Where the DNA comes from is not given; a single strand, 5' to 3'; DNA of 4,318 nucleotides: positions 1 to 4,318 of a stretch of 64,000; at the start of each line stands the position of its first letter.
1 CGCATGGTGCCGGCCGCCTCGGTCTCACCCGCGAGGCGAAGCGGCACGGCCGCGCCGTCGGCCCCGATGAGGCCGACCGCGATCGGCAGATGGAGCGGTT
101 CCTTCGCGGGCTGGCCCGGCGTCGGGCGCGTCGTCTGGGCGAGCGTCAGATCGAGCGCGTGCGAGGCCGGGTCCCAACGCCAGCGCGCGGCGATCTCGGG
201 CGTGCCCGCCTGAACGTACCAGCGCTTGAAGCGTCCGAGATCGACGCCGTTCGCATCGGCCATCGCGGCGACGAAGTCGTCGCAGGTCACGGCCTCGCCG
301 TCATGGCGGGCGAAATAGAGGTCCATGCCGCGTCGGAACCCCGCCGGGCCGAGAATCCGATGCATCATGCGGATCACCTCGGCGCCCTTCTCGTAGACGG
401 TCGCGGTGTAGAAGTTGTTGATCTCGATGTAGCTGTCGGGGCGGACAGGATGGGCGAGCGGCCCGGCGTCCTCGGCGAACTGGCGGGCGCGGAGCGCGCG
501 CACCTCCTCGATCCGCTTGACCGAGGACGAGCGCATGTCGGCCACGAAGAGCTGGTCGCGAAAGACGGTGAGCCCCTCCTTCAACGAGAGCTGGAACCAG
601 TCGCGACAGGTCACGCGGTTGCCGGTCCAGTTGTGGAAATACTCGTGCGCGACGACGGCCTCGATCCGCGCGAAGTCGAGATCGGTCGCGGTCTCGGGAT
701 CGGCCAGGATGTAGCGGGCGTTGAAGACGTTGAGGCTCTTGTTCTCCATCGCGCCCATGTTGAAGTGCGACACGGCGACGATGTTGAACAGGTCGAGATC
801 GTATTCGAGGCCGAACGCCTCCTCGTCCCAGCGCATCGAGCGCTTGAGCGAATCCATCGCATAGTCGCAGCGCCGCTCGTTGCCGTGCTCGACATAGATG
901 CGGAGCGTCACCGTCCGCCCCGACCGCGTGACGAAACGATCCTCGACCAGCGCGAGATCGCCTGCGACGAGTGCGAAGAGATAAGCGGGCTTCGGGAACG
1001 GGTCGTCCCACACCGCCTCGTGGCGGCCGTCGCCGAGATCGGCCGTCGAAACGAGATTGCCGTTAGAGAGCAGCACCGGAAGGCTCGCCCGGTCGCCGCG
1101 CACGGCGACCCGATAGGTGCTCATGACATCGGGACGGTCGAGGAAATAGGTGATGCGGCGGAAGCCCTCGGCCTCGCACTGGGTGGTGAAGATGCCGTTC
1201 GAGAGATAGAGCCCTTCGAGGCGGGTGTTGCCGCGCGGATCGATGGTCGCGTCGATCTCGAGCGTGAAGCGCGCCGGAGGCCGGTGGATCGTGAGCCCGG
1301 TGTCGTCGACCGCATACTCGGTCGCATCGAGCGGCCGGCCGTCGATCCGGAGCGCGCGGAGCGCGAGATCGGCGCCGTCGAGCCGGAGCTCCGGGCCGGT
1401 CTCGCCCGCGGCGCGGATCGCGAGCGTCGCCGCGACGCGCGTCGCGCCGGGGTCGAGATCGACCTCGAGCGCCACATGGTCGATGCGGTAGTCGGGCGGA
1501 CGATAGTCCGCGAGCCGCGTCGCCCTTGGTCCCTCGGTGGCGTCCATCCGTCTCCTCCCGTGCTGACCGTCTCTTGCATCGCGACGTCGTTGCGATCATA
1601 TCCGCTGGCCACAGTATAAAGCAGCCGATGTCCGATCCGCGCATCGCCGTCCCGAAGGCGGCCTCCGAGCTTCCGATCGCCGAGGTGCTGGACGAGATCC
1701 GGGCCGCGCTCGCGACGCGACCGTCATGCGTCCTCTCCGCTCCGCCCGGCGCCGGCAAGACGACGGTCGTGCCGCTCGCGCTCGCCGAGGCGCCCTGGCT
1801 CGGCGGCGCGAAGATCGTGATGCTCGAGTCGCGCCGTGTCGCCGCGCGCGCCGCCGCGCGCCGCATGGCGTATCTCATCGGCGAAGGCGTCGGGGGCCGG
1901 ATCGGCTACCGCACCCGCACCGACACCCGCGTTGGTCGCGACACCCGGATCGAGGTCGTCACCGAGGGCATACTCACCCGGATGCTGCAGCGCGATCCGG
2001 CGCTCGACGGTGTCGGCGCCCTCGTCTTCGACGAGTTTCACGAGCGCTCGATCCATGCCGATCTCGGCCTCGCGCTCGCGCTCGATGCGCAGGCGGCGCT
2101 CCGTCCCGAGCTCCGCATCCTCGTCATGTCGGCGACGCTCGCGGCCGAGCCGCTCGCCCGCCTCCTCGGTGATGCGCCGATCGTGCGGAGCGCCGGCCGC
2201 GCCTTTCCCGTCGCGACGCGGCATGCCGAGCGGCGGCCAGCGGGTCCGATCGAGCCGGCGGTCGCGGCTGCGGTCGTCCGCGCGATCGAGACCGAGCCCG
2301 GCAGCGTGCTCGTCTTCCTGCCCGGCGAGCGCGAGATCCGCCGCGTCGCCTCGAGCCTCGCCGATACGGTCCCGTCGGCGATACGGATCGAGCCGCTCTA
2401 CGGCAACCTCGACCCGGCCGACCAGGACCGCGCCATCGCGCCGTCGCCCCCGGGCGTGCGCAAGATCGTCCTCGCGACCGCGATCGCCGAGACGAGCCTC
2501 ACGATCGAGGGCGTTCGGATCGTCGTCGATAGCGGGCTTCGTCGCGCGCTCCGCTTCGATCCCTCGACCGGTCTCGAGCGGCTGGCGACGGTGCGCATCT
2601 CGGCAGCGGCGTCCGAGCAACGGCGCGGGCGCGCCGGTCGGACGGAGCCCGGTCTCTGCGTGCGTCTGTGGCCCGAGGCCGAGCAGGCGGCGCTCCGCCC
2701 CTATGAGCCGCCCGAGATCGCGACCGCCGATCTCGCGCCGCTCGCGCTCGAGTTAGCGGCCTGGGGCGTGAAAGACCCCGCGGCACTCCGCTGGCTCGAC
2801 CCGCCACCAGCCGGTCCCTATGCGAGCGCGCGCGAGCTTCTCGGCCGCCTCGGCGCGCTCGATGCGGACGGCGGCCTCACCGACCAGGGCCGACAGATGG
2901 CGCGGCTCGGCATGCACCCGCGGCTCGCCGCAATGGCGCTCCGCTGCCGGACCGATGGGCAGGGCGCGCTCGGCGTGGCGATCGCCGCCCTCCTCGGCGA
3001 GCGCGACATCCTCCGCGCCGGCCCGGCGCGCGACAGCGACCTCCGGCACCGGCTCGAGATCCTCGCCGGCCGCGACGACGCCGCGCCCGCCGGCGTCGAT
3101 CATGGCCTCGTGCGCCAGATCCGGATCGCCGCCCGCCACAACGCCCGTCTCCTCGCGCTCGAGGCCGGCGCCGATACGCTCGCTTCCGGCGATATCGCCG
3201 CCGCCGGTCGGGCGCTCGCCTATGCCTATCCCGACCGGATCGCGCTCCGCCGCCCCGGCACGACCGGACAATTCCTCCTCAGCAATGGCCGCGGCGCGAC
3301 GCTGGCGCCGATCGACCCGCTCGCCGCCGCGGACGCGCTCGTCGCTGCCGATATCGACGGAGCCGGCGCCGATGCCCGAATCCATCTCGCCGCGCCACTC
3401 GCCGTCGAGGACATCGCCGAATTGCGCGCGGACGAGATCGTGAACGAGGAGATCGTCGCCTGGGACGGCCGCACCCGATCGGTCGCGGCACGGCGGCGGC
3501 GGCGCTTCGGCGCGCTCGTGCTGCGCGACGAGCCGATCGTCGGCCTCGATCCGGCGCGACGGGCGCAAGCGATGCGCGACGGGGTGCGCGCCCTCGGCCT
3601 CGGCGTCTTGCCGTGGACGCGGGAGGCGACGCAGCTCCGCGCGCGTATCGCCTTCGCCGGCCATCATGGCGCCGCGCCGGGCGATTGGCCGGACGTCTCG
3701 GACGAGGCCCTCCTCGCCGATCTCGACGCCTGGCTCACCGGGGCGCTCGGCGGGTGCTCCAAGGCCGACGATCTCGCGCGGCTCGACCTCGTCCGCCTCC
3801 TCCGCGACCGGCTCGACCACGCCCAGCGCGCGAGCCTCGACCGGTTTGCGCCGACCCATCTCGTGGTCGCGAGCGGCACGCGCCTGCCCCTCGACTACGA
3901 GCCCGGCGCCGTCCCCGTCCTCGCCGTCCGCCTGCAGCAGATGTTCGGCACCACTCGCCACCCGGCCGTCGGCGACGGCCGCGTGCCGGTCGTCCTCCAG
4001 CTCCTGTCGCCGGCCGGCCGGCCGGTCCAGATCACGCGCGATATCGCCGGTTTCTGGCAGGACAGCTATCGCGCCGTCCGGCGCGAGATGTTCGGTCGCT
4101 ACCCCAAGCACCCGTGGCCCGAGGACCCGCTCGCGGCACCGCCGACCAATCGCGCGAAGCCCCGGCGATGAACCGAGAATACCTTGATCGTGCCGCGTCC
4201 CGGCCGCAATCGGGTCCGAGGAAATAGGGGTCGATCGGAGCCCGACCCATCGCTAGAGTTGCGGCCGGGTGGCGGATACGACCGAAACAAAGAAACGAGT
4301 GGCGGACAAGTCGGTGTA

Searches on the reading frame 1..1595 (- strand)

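Call 42: search_protein_families(library=pfam, proteins=[window:1-1595:-], max_evalue=0.00001)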
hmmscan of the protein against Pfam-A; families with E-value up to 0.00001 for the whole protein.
window:1-1595:- (531 aa): 3 families
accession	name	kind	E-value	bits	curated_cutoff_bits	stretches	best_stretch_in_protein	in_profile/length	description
PF01433.26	Peptidase_M1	-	2.2e-56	191.3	27.7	1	245-459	1-218/218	Peptidase family M1 domain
PF11940.14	DUF3458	-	2.4e-13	50.7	28.6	1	464-519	1-56/95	Domain of unknown function (DUF3458) Ig-like fold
PF17900.6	Peptidase_M1_N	-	3e-13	50.7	25.8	1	67-206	32-186/186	Peptidase M1 N-terminal domain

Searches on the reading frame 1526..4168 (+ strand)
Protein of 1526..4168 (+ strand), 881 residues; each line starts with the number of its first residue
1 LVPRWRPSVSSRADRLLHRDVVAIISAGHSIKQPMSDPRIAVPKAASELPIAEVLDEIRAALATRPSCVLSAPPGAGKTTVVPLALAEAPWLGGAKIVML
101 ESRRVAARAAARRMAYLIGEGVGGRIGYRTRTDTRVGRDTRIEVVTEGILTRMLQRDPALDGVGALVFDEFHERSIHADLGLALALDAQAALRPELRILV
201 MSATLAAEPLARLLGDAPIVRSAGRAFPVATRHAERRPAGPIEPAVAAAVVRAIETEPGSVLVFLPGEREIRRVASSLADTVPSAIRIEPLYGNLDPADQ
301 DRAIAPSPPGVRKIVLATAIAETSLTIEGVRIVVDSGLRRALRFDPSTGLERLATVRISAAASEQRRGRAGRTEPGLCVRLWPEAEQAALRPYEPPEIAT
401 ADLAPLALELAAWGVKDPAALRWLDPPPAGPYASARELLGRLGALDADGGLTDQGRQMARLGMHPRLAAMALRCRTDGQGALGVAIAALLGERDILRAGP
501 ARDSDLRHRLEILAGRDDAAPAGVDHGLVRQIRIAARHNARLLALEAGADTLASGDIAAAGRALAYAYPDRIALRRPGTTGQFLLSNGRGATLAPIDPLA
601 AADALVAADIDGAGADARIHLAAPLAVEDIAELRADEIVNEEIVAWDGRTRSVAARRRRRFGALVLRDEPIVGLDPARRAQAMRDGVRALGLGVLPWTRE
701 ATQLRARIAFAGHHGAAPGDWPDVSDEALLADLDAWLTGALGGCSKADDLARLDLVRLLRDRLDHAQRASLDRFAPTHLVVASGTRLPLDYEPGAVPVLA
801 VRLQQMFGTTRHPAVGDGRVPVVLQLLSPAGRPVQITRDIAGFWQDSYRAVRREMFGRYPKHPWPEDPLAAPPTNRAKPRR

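Call 10: search_protein_families(library=pfam, proteins=[window:1526-4168:+])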
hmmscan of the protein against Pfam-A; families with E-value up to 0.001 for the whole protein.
window:1526-4168:+ (881 aa): 5 families
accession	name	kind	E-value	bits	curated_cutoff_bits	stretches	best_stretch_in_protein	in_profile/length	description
PF08482.15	HrpB_C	-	1.4e-48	165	25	1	736-868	1-133/133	ATP-dependent helicase C-terminal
PF00271.37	Helicase_C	-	6.2e-11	43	23.5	1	252-373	8-109/110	Helicase conserved C-terminal domain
PF00270.35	DEAD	-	2.5e-10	40.8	26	1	60-209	10-163/167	DEAD/DEAH box helicase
PF24473.1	CON_HrpB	-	2.1e-08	34.3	27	1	638-670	2-34/35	ATP-dependent RNA helicase HrpB, connector region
PF04408.29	HA2_N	-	2.9e-06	27.6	21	1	435-461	1-27/29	Helicase associated domain (HA2), winged-helix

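Call 44: list_cluster_members(proteins=[window:1628-4168:+, window:4674-7067:+, window:7083-9248:-, P0140, window:12430-13557:-, window:13573-15264:-, window:15470-16969:+, window:17060-17788:+, window:19293-20213:-])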
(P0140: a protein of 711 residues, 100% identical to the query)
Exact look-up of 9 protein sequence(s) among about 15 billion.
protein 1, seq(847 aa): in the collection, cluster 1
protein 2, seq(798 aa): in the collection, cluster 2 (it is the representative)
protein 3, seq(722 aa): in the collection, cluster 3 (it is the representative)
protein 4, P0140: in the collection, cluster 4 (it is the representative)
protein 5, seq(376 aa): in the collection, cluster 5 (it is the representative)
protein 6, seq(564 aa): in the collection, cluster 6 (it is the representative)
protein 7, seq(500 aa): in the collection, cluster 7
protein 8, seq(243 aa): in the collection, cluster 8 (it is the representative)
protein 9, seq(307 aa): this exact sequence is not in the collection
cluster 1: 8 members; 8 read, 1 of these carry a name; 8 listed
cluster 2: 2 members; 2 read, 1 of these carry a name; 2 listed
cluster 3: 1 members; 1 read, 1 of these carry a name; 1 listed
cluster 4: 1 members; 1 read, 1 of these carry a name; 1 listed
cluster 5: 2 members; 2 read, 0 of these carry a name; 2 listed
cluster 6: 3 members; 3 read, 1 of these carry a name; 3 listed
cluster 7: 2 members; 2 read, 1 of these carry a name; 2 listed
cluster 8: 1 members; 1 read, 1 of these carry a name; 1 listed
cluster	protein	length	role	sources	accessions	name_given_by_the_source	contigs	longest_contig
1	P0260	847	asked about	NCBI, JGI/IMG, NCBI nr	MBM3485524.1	MAG: ATP-dependent helicase HrpB [Alphaproteobacteria bacterium] | ATP-dependent helicase HrpB [Alphaproteobacteria bacterium]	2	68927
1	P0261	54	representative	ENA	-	-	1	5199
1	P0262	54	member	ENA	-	-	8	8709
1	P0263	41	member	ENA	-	-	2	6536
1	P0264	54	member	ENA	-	-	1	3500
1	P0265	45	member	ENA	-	-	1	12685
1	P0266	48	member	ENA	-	-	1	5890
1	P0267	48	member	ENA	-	-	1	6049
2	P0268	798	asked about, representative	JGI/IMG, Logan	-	-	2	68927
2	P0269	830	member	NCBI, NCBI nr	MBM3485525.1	MAG: glycogen/starch/alpha-glucan phosphorylase [Alphaproteobacteria bacterium] | glycogen/starch/alpha-glucan phosphorylase [Alphaproteobacteria bacterium]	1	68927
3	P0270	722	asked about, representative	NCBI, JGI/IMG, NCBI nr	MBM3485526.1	MAG: 4-alpha-glucanotransferase [Alphaproteobacteria bacterium] | 4-alpha-glucanotransferase [Alphaproteobacteria bacterium]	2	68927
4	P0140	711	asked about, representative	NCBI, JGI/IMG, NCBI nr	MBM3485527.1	MAG: glycogen debranching protein GlgX [Alphaproteobacteria bacterium] | glycogen debranching protein GlgX [Alphaproteobacteria bacterium]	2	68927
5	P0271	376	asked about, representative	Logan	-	-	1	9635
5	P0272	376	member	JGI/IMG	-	-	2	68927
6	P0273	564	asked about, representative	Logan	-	-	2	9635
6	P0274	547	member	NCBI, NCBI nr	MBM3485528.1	MAG: alpha-glucan family phosphorylase [Alphaproteobacteria bacterium] | alpha-glucan family phosphorylase [Alphaproteobacteria bacterium]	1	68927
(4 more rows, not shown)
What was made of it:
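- Closest known: Partial or complete loss and pseudogenisation of glg genes in bacteria. Different: Nothing indicates a parasitic or symbiotic lifestyle or general genome decay, since the other genes in the window look intact (calls 42, 44).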
